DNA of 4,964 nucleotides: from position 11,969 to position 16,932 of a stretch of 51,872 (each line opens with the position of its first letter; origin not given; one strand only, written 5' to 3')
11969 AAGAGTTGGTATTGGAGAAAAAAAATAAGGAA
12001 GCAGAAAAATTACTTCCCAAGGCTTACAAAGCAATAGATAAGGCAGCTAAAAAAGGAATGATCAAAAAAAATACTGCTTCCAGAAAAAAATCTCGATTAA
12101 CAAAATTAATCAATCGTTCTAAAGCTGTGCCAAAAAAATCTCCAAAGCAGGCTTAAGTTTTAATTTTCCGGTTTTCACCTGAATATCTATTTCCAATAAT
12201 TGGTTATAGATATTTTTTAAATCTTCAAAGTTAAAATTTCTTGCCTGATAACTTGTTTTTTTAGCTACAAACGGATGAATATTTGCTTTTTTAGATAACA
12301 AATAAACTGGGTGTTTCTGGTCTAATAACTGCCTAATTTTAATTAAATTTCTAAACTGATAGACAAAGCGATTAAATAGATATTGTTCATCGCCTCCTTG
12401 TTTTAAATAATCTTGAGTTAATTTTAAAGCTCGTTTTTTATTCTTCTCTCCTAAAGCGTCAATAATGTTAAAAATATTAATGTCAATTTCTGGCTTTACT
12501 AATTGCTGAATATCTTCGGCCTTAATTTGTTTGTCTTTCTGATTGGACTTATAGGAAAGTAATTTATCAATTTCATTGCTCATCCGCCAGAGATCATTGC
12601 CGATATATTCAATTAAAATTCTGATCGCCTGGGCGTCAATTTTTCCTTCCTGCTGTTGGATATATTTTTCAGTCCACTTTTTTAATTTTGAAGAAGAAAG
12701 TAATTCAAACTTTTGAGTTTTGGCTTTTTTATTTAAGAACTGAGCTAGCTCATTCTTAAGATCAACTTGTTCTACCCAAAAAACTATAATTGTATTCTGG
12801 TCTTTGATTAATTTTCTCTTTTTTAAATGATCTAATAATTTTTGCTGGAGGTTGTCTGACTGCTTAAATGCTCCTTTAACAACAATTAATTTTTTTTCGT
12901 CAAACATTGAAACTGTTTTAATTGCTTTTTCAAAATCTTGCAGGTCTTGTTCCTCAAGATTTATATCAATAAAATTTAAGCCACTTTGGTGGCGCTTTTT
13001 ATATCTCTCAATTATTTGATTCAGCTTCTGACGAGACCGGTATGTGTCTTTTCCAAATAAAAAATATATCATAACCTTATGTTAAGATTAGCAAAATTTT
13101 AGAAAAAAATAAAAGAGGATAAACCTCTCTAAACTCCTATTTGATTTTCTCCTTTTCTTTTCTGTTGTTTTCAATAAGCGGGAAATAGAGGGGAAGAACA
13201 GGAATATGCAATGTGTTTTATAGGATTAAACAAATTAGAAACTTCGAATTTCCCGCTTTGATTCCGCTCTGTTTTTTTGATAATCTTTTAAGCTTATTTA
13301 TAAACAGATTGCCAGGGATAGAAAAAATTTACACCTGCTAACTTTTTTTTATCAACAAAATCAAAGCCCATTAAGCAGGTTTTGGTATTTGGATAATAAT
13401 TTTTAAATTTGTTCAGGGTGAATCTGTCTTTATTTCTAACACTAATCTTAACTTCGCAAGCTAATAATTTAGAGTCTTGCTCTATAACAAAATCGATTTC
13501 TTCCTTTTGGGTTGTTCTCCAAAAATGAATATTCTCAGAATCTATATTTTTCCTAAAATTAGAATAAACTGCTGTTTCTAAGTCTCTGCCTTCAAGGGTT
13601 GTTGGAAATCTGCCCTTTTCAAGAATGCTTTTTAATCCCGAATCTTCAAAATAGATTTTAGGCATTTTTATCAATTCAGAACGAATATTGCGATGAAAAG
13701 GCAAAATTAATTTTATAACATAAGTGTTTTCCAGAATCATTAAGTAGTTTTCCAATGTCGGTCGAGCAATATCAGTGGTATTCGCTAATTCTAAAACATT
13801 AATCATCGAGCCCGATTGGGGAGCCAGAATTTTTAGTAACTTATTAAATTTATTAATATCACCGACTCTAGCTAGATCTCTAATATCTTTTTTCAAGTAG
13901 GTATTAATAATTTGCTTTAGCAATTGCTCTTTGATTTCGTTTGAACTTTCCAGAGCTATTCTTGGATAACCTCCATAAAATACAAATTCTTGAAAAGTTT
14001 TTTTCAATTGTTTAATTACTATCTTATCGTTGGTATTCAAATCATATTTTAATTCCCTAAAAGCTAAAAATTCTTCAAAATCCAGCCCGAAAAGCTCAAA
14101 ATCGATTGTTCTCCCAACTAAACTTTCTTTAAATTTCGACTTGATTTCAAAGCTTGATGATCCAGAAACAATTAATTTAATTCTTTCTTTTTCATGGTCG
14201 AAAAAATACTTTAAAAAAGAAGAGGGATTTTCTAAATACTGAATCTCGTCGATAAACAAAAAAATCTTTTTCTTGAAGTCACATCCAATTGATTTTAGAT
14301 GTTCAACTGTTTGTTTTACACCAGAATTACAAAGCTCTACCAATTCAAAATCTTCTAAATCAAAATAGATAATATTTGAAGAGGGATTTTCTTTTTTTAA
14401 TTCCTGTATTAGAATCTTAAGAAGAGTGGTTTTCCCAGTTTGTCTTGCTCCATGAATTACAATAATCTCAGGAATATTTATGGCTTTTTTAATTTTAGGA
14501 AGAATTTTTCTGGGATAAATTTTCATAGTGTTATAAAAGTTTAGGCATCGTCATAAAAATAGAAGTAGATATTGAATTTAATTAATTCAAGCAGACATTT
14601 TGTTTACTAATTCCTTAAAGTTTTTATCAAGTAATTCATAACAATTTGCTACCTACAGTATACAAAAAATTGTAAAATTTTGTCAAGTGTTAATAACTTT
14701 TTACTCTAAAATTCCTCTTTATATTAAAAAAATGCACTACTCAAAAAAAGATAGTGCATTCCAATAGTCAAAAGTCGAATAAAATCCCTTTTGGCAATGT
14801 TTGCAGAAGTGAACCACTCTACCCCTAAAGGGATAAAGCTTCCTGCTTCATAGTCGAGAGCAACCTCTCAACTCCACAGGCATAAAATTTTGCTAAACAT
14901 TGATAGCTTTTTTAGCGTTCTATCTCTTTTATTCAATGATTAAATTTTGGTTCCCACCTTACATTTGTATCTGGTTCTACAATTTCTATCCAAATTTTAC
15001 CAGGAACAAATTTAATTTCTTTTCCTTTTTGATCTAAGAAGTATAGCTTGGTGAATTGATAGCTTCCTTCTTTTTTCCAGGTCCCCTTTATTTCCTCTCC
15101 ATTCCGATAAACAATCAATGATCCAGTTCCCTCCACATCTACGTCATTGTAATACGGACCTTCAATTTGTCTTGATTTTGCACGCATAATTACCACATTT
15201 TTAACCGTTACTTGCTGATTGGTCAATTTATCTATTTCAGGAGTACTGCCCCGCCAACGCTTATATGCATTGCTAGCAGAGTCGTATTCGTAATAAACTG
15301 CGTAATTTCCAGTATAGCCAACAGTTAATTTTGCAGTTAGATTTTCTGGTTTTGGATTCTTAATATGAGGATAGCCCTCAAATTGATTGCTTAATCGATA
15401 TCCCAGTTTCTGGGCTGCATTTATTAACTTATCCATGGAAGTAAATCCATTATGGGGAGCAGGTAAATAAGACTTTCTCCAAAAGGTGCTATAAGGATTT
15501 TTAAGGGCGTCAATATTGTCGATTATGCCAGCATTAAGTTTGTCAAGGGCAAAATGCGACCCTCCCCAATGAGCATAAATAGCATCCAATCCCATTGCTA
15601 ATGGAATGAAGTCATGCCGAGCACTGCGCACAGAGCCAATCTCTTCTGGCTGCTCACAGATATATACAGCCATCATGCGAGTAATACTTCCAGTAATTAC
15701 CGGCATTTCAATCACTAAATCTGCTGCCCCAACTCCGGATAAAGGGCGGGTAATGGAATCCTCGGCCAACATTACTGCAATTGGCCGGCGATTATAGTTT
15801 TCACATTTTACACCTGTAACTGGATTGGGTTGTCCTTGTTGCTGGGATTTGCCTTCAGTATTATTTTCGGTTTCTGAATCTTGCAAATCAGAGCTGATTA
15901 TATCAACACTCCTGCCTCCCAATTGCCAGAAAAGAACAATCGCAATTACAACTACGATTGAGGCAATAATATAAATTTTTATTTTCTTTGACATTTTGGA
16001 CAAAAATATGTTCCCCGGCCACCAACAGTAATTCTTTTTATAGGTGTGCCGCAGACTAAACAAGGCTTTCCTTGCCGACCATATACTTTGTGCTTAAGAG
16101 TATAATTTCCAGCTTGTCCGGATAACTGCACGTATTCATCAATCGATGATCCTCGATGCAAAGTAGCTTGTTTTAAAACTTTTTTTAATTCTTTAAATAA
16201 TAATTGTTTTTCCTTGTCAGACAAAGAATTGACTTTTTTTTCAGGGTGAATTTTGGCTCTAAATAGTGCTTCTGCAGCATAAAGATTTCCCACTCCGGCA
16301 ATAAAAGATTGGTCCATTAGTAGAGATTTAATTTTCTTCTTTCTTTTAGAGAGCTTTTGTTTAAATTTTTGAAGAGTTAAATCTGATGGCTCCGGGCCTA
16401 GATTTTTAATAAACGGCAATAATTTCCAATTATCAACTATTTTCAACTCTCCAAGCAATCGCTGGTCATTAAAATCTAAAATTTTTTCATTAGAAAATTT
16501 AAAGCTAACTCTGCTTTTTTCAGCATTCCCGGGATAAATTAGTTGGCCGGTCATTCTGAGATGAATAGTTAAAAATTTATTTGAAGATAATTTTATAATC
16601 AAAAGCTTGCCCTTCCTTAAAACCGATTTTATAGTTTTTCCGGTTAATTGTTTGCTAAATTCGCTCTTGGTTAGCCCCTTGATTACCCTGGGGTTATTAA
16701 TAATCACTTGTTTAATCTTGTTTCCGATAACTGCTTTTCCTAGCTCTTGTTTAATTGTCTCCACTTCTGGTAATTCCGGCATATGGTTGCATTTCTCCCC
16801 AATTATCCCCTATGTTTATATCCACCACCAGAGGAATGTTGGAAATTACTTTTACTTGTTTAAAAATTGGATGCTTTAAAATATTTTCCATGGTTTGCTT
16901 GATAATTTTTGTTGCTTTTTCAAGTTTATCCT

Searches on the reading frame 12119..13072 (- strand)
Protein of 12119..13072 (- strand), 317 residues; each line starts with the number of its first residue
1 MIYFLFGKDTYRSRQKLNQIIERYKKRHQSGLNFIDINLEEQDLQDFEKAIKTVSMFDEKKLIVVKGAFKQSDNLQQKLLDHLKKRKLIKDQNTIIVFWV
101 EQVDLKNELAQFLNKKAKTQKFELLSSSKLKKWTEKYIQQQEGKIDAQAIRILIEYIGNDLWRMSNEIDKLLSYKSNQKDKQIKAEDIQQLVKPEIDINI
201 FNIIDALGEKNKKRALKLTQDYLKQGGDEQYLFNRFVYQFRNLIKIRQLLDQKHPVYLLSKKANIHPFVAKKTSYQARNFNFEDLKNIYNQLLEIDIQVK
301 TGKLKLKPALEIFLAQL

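Call 41: search_protein_families(library=pfam, proteins=[window:12119-13072:-], max_evalue=0.0001)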
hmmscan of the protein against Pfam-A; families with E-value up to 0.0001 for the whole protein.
window:12119-13072:- (317 aa): 2 families
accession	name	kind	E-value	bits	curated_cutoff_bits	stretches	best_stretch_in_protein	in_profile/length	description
PF21694.2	DNA_pol3_delta_C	-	1.2e-25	90.3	27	1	199-316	3-120/121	DNA polymerase III delta subunit, C-terminal domain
PF06144.19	DNA_pol3_delta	-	3.2e-11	43.7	21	1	3-119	1-120/124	DNA polymerase III, delta subunit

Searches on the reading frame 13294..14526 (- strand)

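Call 42: search_protein_families(library=pfam, proteins=[window:13294-14526:-], max_evalue=0.0001)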
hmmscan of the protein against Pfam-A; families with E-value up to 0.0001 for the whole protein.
window:13294-14526:- (410 aa): 6 families
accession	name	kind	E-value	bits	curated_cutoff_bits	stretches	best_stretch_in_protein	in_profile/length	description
PF13635.12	DUF4143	-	1e-36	126.5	28.1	1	212-361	1-159/160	Domain of unknown function (DUF4143)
PF13173.12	AAA_14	-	6.9e-32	110.6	27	1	20-154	3-129/129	AAA domain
PF13401.12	AAA_22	-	5.8e-07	30.3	27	0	21-126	7-126/130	AAA domain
PF01637.24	ATPase_2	-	1.5e-06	28.7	33.2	0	19-59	20-59/225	ATPase domain predominantly from Archaea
PF00004.35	AAA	-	1.9e-05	25.5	21.2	1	23-130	2-116/131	ATPase family associated with various cellular activities (AAA)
PF00308.24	Bac_DnaA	-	2.2e-05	25.2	23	1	22-109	37-120/162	Bacterial DnaA ATPAse domain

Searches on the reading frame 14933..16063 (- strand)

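Call 42: search_protein_families(library=pfam, proteins=[window:14933-16063:-], max_evalue=0.0001)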
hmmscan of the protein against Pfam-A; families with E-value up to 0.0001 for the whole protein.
window:14933-16063:- (376 aa): 2 families
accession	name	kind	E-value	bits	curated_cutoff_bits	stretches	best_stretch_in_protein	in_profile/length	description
PF11258.13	DUF3048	-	2.1e-38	132.2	25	1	83-223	2-148/148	Protein of unknown function (DUF3048) N-terminal domain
PF17479.7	DUF3048_C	-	3e-25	89.2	25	1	247-359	2-114/114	Protein of unknown function (DUF3048) C-terminal domain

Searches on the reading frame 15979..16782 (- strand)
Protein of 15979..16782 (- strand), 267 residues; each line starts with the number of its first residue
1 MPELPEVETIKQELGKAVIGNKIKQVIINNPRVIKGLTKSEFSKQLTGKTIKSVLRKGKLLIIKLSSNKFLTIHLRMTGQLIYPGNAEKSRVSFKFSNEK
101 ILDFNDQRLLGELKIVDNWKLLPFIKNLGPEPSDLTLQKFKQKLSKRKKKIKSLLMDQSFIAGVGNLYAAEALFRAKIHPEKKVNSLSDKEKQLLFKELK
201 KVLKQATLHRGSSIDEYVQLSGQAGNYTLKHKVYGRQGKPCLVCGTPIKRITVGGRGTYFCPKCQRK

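Call 42: search_protein_families(library=pfam, proteins=[window:15979-16782:-], max_evalue=0.0001)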
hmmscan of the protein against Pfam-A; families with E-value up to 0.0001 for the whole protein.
window:15979-16782:- (267 aa): 4 families
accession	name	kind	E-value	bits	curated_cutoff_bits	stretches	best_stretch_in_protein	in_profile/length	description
PF01149.29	Fapy_DNA_glyco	-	1.2e-30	107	25.5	1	1-112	1-116/117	Formamidopyrimidine-DNA glycosylase N-terminal domain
PF06831.19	H2TH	-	3.7e-26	91.4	34.7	1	128-214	1-89/93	Formamidopyrimidine-DNA glycosylase H2TH domain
PF06827.20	zf-FPG_IleRS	-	1.8e-11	44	21.3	1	238-265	1-28/30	Zinc finger found in FPG and IleRS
PF05833.16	NFACT_N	-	1.9e-07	30.7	31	1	129-209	167-246/456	NFACT N-terminal and middle domains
